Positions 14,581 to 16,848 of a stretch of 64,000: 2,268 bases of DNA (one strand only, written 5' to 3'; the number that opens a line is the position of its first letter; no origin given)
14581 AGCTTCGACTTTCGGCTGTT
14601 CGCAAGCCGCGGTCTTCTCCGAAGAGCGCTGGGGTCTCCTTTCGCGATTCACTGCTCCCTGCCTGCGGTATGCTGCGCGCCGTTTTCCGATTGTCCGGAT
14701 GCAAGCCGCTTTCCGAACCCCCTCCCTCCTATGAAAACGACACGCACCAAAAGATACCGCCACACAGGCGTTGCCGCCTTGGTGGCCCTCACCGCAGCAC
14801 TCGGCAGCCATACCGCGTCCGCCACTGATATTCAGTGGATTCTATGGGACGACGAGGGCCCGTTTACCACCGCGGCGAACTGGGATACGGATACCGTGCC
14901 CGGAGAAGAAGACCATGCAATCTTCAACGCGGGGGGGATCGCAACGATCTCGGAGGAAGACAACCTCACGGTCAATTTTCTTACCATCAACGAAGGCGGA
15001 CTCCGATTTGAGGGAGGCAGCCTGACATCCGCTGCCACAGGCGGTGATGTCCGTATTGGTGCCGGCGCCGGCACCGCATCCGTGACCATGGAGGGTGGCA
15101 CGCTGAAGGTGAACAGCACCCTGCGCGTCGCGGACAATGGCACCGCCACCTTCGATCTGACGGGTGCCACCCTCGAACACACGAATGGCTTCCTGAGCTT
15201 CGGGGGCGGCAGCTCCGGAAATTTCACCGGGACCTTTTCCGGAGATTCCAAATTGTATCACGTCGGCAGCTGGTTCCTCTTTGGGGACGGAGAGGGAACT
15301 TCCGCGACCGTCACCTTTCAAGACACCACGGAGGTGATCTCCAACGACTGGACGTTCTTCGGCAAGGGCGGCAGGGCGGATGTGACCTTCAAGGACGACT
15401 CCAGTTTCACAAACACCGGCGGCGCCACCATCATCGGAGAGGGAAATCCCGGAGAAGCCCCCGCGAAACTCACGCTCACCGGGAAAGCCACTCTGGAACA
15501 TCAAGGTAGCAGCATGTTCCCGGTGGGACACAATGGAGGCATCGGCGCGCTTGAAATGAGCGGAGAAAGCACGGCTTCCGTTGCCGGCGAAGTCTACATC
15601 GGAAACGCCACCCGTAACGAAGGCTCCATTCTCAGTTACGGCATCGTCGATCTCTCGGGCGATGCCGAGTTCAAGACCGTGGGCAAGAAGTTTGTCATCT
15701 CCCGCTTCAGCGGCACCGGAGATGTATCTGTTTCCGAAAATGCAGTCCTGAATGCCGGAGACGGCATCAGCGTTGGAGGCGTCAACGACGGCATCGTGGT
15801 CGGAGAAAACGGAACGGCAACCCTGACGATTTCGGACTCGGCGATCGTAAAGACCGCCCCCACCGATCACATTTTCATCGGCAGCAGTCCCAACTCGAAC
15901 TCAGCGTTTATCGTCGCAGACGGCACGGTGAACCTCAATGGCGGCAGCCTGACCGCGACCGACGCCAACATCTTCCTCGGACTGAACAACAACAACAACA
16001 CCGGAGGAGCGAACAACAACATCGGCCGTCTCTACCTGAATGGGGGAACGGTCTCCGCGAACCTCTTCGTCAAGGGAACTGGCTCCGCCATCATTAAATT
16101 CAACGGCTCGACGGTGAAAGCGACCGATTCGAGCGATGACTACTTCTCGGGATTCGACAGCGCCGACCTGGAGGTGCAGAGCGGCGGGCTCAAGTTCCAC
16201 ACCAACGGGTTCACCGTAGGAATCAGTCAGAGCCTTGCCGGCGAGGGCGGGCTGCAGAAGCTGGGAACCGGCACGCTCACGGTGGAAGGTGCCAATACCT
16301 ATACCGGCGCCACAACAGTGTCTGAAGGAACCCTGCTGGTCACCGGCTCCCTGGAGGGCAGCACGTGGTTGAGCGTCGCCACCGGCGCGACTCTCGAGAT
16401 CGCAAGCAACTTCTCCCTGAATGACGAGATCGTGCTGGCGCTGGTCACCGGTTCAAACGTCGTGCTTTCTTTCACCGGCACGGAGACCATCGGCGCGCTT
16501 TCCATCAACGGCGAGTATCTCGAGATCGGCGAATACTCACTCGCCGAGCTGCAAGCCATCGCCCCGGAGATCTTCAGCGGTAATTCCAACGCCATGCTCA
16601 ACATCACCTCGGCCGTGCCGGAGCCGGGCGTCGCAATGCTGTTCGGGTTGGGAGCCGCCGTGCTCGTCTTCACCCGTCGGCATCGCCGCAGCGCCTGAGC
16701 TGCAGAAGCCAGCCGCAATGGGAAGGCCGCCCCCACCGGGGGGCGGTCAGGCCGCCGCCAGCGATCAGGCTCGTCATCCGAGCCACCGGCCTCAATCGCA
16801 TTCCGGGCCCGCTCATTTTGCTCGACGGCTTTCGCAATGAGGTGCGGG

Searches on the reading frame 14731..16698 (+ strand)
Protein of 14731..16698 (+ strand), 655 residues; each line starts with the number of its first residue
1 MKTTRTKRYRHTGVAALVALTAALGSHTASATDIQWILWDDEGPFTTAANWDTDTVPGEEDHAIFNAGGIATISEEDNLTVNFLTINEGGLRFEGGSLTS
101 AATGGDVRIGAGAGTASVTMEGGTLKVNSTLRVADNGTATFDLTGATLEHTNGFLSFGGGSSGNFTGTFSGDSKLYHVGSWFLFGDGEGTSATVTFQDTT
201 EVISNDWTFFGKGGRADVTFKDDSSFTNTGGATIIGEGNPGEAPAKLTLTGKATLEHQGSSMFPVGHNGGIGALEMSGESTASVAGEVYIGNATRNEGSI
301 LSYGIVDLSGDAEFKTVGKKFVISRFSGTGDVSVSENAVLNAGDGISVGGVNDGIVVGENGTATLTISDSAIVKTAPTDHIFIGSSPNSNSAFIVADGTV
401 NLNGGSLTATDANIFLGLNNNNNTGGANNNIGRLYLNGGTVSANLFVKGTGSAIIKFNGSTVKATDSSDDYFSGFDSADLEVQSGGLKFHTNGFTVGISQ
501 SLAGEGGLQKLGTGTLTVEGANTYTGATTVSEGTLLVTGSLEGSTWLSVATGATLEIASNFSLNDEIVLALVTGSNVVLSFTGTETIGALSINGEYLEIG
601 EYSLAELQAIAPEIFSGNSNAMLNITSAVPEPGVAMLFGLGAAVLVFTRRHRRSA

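Call 35: search_protein_families(library=pfam, proteins=[window:14731-16698:+], max_evalue=0.00001)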
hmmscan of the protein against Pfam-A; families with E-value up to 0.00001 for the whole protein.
window:14731-16698:+ (655 aa): 1 family
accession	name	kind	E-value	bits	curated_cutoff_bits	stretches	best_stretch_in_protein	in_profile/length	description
PF12951.13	PATR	-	2.6e-09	37.4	27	1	508-537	1-30/30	Passenger-associated-transport-repeat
